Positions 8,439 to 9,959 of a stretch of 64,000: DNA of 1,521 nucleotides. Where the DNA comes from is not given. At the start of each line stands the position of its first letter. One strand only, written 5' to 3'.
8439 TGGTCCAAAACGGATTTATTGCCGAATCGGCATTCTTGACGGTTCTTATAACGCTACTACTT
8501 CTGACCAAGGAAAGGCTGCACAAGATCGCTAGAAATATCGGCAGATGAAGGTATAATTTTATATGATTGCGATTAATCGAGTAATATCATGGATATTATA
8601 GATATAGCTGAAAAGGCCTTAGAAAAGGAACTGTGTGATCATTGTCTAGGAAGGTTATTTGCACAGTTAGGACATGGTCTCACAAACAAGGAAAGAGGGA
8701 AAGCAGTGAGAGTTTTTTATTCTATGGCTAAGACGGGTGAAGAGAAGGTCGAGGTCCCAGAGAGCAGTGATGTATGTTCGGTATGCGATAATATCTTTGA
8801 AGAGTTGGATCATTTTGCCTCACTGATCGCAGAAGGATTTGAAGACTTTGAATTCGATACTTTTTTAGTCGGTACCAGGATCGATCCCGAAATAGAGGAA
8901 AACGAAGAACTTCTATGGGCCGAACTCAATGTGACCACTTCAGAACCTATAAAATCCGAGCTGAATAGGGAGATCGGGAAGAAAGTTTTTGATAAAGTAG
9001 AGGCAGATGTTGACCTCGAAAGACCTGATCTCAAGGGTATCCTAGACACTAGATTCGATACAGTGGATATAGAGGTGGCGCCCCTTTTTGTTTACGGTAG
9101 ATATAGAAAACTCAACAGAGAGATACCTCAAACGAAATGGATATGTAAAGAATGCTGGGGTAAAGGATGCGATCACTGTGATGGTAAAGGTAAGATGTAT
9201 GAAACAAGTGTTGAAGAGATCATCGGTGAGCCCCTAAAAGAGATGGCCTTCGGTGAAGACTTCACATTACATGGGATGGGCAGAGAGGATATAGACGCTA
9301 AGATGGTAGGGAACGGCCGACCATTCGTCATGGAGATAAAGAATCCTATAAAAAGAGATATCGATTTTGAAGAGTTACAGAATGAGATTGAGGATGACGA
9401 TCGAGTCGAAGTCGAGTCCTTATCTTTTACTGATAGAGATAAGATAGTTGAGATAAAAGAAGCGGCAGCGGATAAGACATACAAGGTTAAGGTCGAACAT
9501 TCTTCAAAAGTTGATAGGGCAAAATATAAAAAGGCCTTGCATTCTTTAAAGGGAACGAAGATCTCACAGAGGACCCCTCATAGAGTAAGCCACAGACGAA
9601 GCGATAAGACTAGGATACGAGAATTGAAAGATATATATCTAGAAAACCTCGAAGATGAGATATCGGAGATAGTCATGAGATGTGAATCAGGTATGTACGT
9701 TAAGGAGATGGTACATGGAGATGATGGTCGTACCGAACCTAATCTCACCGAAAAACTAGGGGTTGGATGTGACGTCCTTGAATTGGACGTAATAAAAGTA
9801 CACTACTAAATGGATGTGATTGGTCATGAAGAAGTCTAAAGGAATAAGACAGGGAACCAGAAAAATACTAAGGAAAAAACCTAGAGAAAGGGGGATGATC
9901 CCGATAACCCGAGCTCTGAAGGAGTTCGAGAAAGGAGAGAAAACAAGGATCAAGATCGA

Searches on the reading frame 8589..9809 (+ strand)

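Call 108: search_protein_families(library=pfam, proteins=[window:8589-9809:+], max_evalue=0.00001)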
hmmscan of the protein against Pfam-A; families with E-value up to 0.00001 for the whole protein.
window:8589-9809:+ (406 aa): 2 families
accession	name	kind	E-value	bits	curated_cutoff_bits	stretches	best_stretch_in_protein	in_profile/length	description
PF21238.2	Pus10_C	-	4.1e-70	236.4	27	1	167-404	1-231/232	Pus10, C-terminal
PF22023.1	Pus10_THUMP_arc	-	8e-27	93.6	28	1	76-153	1-78/78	Pus10 THUMP domain, archaeal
